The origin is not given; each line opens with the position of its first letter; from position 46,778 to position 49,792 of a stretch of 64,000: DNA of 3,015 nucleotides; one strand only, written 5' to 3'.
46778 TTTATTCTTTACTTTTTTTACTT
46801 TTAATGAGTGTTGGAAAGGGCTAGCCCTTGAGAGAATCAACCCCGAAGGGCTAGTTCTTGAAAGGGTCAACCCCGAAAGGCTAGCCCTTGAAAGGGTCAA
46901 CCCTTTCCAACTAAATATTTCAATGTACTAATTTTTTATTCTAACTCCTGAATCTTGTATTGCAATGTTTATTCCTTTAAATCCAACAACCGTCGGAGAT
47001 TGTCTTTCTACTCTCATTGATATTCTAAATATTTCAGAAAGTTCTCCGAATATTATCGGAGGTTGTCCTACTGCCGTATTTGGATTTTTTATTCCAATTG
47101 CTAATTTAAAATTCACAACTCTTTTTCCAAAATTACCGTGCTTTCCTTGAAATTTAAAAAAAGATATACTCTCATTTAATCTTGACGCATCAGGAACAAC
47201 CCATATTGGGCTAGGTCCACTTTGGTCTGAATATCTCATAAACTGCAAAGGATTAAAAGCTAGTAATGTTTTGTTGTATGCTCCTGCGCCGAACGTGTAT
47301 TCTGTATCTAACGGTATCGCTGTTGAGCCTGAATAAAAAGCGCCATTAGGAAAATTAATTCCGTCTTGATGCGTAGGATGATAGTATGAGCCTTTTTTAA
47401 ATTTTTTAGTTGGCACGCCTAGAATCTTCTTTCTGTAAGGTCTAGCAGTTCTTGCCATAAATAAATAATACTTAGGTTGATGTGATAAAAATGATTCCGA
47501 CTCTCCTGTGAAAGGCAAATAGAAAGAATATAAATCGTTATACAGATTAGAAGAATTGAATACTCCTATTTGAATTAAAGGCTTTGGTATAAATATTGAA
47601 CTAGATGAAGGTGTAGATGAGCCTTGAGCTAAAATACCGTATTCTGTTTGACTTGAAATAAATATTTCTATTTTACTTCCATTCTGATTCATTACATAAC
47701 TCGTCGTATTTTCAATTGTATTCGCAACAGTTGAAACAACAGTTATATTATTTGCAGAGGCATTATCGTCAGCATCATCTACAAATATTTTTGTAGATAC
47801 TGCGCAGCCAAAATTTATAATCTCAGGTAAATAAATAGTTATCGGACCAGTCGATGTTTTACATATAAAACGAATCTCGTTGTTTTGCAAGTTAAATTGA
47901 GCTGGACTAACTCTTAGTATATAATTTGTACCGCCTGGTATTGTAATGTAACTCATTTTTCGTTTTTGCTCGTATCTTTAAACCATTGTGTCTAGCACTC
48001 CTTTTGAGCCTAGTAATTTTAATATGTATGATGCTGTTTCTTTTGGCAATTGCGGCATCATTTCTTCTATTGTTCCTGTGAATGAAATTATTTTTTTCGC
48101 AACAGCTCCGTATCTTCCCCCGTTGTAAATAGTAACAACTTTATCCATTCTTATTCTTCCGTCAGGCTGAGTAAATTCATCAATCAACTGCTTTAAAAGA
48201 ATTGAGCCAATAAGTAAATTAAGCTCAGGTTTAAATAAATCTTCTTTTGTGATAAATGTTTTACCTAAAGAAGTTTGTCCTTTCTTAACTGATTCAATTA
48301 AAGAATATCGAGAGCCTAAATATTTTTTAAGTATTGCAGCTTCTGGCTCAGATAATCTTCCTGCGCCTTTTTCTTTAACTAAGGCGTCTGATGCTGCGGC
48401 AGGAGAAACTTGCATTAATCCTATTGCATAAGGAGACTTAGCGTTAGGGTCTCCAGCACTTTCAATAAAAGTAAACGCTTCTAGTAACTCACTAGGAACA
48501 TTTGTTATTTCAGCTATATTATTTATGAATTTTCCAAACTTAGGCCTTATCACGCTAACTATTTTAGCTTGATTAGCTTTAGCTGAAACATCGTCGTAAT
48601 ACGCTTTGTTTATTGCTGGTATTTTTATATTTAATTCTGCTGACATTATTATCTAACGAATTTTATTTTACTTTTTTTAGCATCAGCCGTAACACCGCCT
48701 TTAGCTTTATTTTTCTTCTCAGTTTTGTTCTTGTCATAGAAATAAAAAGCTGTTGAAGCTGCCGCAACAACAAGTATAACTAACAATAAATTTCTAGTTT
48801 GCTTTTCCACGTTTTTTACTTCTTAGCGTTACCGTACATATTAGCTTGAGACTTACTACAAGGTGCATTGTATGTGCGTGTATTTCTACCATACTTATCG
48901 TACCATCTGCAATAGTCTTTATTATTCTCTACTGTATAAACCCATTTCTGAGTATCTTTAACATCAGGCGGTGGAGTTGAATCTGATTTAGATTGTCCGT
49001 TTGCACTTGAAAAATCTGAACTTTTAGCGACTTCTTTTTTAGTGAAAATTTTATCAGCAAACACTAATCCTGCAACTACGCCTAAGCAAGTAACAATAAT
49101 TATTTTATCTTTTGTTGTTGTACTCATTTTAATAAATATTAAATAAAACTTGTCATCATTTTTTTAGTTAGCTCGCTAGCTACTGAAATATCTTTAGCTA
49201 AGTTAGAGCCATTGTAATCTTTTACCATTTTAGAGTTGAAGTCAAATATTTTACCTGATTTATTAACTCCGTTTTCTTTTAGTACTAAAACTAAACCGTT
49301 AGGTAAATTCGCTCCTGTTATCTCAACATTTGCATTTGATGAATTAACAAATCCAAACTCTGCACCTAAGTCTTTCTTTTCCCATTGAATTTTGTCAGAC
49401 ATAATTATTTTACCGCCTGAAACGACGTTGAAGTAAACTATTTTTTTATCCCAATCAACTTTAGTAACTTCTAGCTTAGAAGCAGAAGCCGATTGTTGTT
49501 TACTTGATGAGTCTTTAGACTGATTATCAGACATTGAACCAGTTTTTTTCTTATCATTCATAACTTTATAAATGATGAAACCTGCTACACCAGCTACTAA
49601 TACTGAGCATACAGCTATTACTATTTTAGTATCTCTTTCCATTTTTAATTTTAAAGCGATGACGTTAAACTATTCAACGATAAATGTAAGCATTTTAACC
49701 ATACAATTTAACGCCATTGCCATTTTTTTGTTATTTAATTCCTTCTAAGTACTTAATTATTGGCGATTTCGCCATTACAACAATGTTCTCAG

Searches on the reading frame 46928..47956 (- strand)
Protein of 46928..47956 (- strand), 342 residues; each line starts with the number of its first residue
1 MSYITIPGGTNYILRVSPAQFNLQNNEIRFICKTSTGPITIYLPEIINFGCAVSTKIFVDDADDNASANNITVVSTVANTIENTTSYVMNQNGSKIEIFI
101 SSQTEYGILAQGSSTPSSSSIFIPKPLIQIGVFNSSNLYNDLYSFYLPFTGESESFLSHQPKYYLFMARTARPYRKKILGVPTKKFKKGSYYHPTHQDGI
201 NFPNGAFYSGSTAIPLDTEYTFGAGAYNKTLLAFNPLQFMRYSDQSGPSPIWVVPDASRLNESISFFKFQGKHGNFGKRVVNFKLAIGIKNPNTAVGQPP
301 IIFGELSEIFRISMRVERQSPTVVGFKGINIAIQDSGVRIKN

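Call 10: search_protein_families(library=phrogs, proteins=[window:46928-47956:-], max_evalue=0.01)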
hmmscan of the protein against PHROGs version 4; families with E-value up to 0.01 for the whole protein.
window:46928-47956:- (342 aa): 0 families

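Call 11: search_protein_families(library=pfam, proteins=[window:46928-47956:-], max_evalue=0.01)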
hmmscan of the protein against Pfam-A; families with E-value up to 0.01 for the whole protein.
window:46928-47956:- (342 aa): 0 families

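Call 17: search_dna_similar(query=window:46928-47956:-, collection=phages, mode=protein, max_rows=20, max_evalue=0.001)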
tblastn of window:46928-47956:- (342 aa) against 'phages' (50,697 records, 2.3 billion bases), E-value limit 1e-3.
No match.

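Call 18: find_related_loci(query=window:46928-47956:-, collection=viral_contigs, flank=3000)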
Query window:46928-47956:- (342 aa) in viral_contigs; peptide patterns used: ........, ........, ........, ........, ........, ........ (x = any residue, [..] = any of these).
11 stretches matched a pattern, but none encodes a relative of the query by tblastn (E <= 1e-3).

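Call 21: find_encoding_contigs(protein=window:46928-47956:-, flank=3000, max_places=10)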
Protein window:46928-47956:- (342 aa): 5 contigs read that carry it; 3 places shown.
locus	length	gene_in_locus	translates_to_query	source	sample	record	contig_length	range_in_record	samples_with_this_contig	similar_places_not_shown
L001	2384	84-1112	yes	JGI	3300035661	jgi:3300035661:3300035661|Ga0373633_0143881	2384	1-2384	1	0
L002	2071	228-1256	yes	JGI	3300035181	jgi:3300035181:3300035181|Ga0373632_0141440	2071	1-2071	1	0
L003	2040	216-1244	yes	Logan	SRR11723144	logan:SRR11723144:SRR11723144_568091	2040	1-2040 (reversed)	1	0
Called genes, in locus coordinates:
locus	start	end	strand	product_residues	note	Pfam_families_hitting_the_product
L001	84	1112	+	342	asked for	-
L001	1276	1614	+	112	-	-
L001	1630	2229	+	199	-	-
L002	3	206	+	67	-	?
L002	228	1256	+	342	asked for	-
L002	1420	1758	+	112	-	-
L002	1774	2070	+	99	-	?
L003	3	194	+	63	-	?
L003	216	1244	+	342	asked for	-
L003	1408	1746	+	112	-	-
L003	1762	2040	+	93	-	?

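Call 22: find_homologous_proteins(query=window:46928-47956:-)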
Query window:46928-47956:- (342 aa): 17 proteins with E <= 0.001 among 905 candidates.
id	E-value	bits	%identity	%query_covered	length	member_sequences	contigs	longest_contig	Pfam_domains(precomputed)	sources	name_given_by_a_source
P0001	2.7e-225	765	100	100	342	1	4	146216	-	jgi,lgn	jgi:hypothetical protein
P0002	1.3e-175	601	78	100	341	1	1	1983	-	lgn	-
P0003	1.3e-77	279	47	95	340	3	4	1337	-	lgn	-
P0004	1.8e-73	266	46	95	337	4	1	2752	-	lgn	-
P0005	1.1e-71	260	46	95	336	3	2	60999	-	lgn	-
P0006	2.7e-70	255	43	95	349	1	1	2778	-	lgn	-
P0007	1.8e-68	249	43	95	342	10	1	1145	-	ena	-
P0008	8.0e-67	244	44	89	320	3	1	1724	-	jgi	-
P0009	4.4e-56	209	41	89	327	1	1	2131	-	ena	-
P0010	4.0e-53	199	45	82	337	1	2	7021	-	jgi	-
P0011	2.8e-51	193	40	85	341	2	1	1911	-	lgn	-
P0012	1.5e-42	164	41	69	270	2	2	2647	-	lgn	-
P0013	1.1e-41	161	45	60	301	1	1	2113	-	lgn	-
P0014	5.0e-40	156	44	60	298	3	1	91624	-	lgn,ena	-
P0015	9.0e-39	152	44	60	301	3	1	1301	-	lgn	-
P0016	2.9e-38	150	45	59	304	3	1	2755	-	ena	-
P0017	1.8e-26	111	32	95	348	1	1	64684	-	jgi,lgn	jgi:hypothetical protein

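Call 24: find_encoding_contigs(protein=P0002, flank=3000)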
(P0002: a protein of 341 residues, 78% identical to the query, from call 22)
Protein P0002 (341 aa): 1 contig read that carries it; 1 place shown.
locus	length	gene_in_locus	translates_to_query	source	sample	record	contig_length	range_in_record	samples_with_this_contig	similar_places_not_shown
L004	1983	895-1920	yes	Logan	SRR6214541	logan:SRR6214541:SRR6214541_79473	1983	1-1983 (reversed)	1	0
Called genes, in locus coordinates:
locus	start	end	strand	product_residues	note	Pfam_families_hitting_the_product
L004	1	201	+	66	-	?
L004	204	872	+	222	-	PF01464:SLT (weak)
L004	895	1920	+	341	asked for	-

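Call 25: find_encoding_contigs(protein=P0005, flank=4000)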
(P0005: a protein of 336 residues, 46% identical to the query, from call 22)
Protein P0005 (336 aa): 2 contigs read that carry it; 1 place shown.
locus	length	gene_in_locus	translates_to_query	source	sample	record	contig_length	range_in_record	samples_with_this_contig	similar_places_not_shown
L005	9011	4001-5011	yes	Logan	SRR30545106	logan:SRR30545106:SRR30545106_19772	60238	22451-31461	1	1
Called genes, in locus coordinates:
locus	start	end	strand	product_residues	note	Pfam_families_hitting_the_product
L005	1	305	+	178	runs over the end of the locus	-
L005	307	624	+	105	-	-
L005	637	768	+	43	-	-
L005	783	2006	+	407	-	-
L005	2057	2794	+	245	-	-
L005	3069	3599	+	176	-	PF03168:LEA_2 (weak)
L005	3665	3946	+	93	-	-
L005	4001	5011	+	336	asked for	-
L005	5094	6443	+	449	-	-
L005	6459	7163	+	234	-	-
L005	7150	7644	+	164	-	-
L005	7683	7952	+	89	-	-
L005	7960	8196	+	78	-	-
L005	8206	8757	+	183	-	-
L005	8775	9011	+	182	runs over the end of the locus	-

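Call 28: find_encoding_contigs(protein=P0014, flank=4000)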
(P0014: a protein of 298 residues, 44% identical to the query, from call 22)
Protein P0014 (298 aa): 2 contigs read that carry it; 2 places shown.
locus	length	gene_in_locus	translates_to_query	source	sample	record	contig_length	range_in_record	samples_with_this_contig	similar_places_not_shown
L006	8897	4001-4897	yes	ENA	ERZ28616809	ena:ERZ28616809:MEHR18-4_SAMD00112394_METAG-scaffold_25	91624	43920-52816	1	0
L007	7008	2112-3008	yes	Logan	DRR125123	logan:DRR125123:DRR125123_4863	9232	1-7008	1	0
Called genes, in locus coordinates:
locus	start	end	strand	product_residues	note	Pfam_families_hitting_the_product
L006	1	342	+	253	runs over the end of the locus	-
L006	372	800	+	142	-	-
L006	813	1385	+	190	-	-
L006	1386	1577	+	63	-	-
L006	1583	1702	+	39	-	-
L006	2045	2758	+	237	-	-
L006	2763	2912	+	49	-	-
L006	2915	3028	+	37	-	-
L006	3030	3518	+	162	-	PF03168:LEA_2 (weak)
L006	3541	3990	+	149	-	-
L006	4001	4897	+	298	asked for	-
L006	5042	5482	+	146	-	-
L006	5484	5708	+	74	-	PF18905:DUF5661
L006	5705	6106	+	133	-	-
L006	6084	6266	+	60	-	-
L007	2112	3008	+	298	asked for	-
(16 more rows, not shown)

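Call 29: find_encoding_contigs(protein=P0017, flank=4000)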
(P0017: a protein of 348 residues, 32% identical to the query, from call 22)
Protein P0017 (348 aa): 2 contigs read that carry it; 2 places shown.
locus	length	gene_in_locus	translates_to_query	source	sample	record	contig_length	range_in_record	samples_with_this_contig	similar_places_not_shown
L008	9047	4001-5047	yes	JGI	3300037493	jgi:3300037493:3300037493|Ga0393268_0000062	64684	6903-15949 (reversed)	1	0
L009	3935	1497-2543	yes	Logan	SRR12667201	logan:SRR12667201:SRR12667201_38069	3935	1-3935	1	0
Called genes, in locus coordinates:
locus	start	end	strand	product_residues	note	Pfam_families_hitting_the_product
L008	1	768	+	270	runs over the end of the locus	-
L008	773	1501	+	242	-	-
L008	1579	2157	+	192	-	PF05808:Podoplanin (weak)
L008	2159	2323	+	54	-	-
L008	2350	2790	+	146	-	-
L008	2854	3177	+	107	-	-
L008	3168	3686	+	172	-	PF03168:LEA_2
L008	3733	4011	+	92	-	-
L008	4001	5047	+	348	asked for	-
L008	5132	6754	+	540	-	-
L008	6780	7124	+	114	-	-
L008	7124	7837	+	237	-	-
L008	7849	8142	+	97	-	-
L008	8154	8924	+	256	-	-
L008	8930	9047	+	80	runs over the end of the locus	-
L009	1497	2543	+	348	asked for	-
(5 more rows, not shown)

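Call 37: find_related_loci(query=A2, collection=metagenome_contigs, flank=2500)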
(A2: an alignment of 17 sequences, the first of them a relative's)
Query A2 (342 aa) in metagenome_contigs; peptide patterns used: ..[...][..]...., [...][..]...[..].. (x = any residue, [..] = any of these).
600 stretches matched a pattern (row limit reached: there are more); 7 encode a relative of the query (tblastn E <= 1e-3); 7 distinct loci.
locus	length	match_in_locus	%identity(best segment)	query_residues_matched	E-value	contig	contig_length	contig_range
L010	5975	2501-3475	46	16-339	5e-79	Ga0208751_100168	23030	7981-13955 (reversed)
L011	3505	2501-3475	45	16-339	7e-78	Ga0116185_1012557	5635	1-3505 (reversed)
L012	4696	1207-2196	43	16-339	5e-74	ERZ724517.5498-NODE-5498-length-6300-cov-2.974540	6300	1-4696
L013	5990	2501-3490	43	16-339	5e-74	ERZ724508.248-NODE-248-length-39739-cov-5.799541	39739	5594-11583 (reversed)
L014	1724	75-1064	42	16-339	6e-76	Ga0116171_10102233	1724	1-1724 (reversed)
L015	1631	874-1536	30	27-247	5e-29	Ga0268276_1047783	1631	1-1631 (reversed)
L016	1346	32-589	29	117-323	4e-11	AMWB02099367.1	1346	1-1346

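Call 42: predict_structure(alignment_id=A2)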
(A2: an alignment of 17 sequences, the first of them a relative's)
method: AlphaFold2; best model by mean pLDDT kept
length: 342 residues; sequences in the alignment: 17
mean_pLDDT: 74.0   pTM: 0.57
mean pLDDT of the five models: 74.0, 72.8, 72.3, 70.4, 69.5
residues with pLDDT >= 90: 35; 70-90: 205; 50-70: 68; < 50: 34
segments of 3 or more residues with pLDDT < 50: 1-3, 15-25, 49-52, 112-119, 337-342
pLDDT, mean of each block of 10 residues (from residue 1): 53 42 55 78 67 68 78 78 81 78 74 40 87 84 85 75 87 81 80 66 58 73 86 89 75 83 83 72 89 62 86 87 86 63 36
secondary structure, 60 per line:
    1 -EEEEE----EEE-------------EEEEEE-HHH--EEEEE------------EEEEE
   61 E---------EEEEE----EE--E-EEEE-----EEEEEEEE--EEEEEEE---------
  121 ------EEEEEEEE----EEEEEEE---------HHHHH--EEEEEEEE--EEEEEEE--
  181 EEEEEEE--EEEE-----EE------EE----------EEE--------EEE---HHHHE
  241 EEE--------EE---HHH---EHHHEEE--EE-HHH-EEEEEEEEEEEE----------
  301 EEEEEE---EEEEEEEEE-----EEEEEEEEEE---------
elements in order: E2-6 E11-13 E27-32 E39-43 E56-61 E71-75 E86-89 E95-102 E105-111 E127-134 E139-145 H155-159 E162-169 E172-178 E181-187 E190-193 E219-221 E230-232 H236-239 E240-243 E267-269 E279-290 E301-306 E310-318 E324-333

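Call 46: find_encoding_contigs(protein=P0004, flank=1500, max_places=3)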
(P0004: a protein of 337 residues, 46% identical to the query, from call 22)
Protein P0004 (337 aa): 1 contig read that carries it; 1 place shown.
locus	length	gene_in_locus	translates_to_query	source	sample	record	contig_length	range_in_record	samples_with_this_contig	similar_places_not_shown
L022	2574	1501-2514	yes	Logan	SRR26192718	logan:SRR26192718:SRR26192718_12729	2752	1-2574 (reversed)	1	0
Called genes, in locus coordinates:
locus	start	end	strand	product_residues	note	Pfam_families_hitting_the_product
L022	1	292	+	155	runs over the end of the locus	?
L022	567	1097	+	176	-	PF03168:LEA_2 (faint)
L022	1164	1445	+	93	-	-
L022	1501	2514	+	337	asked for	-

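Call 47: find_encoding_contigs(protein=P0006, flank=1500, max_places=3)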
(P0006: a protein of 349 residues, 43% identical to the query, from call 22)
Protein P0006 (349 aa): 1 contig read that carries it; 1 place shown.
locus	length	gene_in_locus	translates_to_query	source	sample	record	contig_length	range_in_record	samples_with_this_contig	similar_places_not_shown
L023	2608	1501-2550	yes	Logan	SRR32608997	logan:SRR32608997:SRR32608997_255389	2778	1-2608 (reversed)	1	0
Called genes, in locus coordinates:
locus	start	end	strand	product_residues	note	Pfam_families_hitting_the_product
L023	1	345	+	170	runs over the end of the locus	?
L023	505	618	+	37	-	-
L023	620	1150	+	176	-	-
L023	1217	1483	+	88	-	-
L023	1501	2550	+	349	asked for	-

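Call 48: find_encoding_contigs(protein=P0010, flank=1500, max_places=3)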
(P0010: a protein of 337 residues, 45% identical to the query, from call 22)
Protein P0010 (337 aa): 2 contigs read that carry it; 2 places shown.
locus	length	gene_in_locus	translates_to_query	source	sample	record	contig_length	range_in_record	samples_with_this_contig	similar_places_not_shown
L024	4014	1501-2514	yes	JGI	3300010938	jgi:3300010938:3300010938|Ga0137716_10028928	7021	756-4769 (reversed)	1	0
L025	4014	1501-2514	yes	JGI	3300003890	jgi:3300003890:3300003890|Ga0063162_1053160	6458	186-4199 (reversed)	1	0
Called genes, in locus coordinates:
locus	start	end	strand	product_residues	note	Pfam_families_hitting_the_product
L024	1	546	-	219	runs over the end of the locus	-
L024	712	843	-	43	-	-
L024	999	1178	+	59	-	-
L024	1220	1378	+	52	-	-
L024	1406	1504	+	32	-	-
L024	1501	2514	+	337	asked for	-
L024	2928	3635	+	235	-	-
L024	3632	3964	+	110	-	PF00856:SET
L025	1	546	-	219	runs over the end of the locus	-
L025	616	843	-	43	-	-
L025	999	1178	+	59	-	-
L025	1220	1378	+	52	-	-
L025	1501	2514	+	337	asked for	-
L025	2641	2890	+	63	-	-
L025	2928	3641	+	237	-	-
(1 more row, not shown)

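Call 49: find_encoding_contigs(protein=P0016, flank=1500, max_places=3)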
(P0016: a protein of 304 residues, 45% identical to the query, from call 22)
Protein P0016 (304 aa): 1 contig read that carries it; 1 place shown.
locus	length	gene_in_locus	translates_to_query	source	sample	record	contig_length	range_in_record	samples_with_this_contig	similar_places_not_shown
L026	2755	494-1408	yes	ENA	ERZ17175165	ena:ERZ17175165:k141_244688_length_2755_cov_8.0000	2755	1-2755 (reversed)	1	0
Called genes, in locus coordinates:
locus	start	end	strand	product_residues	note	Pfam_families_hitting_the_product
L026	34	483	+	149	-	-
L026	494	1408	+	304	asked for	-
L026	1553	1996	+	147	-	-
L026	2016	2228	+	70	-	-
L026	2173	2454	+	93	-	PF18905:DUF5661 (weak)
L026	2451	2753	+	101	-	?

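Call 51: fold_search(model_id=the predicted structure, library=viral)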
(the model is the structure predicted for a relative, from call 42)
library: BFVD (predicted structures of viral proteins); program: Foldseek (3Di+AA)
matches with E <= 10: 681; with E <= 0.001: 165
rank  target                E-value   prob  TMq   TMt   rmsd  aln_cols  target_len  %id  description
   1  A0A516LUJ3            6.8e-08  1.00  0.24  0.08  14.8       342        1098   12  (no name in the UniProt tables at hand)
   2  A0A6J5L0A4            3.3e-07  1.00  0.26  0.11  32.8       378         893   14  Tail fiber protein [uncultured Caudovirales phage]
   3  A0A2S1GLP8            3.9e-07  1.00  0.27  0.16  25.3       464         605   14  Baseplate wedge protein gp10 [Erwinia phage Cronus]
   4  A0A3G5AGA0            6.5e-07  1.00  0.23  0.25  17.4       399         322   10  Collagen triple helix repeat protein [Solumvirus sp.]
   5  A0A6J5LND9            9.1e-07  1.00  0.25  0.19  17.5       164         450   17  Uncharacterized protein [uncultured Caudovirales phage]
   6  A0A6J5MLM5            1.0e-06  1.00  0.25  0.17  16.3       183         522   16  Tail fiber protein [uncultured Caudovirales phage]
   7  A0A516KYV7            1.1e-06  1.00  0.25  0.35   2.5       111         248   22  (no name in the UniProt tables at hand)
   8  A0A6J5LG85            1.3e-06  1.00  0.25  0.14  30.7       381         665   14  Intramolecular chaperone auto-processing domain containing protein [uncultured Caudovirales phage]
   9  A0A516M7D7            1.4e-06  1.00  0.24  0.23   3.5       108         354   17  (no name in the UniProt tables at hand)
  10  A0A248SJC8            1.8e-06  1.00  0.25  0.51   2.8       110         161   18  (no name in the UniProt tables at hand)
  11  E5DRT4                1.8e-06  1.00  0.26  0.09  20.4       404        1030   10  Gp9plus10 baseplate wedge tail fiber connector and baseplate wedge subunit and tail pin [Aeromonas phage 65]
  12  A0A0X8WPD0            1.8e-06  1.00  0.26  0.12  22.1       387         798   12  (no name in the UniProt tables at hand)
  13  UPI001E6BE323         2.1e-06  1.00  0.25  0.17   5.9       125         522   18  (no name look-up for this kind of identifier)
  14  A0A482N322            2.4e-06  1.00  0.27  0.53   4.3       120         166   17  Putative baseplate wedge subunit and tail pin [Escherichia phage vB_EcoM_R5505]
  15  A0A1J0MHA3            2.4e-06  1.00  0.27  0.44  14.2       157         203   14  Baseplate wedge [Klebsiella phage KPV15]
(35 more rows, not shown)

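Call 52: find_encoding_contigs(protein=P0009, flank=1500, max_places=3)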
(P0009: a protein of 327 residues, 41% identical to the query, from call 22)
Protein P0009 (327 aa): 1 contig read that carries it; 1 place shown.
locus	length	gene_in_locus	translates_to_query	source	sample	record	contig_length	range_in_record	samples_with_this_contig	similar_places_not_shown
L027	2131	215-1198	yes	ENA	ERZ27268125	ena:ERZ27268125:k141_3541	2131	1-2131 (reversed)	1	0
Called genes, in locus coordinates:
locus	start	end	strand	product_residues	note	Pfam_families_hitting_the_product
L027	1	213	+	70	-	?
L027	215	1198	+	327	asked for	-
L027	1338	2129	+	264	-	?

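Call 53: find_encoding_contigs(protein=P0011, flank=1500, max_places=3)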
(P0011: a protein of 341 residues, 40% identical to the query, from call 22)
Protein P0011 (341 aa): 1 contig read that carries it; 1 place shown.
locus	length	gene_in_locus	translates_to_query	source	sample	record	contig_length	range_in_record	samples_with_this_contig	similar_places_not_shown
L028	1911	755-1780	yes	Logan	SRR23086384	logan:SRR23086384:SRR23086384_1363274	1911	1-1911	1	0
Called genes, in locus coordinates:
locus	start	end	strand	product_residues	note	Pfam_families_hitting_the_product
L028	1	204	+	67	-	?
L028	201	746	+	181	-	-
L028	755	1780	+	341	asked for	-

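Call 88: find_related_loci(query=A2, collection=viral_contigs, flank=3000)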
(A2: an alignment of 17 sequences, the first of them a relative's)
Query A2 (342 aa) in viral_contigs; peptide patterns used: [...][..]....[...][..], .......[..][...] (x = any residue, [..] = any of these).
33 stretches matched a pattern; 4 encode a relative of the query (tblastn E <= 1e-3); 4 distinct loci.
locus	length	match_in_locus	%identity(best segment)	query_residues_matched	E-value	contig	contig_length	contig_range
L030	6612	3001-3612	42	121-339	3e-43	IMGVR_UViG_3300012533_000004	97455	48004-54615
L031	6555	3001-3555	32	119-312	4e-15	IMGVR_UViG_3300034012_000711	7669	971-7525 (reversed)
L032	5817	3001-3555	32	119-312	4e-15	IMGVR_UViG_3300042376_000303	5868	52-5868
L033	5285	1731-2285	32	119-312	4e-15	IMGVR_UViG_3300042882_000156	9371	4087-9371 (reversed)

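Call 89: find_related_loci(query=A2, collection=genome_contigs, flank=3000)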
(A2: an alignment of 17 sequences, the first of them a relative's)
Query A2 (342 aa) in genome_contigs; peptide patterns used: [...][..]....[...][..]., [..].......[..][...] (x = any residue, [..] = any of these).
54 stretches matched a pattern; 1 encode a relative of the query (tblastn E <= 1e-3); 1 distinct loci.
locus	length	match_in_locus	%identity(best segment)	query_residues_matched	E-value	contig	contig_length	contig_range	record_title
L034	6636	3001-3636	44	118-339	9e-51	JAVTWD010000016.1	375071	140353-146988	MAG: Bacteroidota bacterium isolate labscale reactor_MAG5 NODE_12_length_375071_cov_15.932294, whole genome shotgun sequ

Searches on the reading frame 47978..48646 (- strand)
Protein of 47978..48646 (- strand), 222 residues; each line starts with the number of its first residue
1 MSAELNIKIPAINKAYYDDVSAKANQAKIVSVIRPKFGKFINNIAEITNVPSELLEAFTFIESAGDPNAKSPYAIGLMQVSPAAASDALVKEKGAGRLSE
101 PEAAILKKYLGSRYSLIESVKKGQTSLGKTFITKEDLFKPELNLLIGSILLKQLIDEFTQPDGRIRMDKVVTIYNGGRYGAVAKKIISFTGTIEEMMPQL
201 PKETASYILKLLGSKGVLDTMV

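Call 10: search_protein_families(library=phrogs, proteins=[window:47978-48646:-], max_evalue=0.01)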
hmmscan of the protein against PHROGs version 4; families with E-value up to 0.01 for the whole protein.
window:47978-48646:- (222 aa): 6 families
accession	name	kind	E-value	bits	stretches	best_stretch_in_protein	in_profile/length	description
phrog_669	-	lysis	5.9e-09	34.8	1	35-212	916-1050/1946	endolysin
phrog_2013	-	tail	9.5e-08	32.2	1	42-87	473-519/657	lytic tail protein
phrog_4067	-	other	9.5e-05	21.9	1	22-88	655-723/980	transglycosylase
phrog_13449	-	other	0.00055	20.5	1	42-91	12-62/269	transglycosylase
phrog_32437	-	unknown function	0.0021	19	0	38-85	73-122/205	-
phrog_342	-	head and packaging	0.0049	15.9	0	43-86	21-65/1235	internal virion protein with endolysin domain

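Call 11: search_protein_families(library=pfam, proteins=[window:47978-48646:-], max_evalue=0.01)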
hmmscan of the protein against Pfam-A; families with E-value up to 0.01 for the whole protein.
window:47978-48646:- (222 aa): 1 family
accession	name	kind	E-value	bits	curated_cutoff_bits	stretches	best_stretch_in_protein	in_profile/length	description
PF01464.25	SLT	-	1.9e-11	44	21.3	2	41-105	3-69/117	Transglycosylase SLT domain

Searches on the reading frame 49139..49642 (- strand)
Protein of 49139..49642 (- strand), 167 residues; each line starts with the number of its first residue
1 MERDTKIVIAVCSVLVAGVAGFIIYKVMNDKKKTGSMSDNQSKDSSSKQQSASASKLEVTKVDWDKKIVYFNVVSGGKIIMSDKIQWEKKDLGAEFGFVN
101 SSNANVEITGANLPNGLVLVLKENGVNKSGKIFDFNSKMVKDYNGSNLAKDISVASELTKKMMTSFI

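Call 10: search_protein_families(library=phrogs, proteins=[window:49139-49642:-], max_evalue=0.01)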
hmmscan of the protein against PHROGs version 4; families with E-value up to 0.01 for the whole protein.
window:49139-49642:- (167 aa): 1 family
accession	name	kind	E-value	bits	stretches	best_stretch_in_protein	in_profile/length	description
phrog_29100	-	unknown function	0.008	16.8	0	7-32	2-28/29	-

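Call 11: search_protein_families(library=pfam, proteins=[window:49139-49642:-], max_evalue=0.01)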
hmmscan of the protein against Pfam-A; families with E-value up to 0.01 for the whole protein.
window:49139-49642:- (167 aa): 0 families
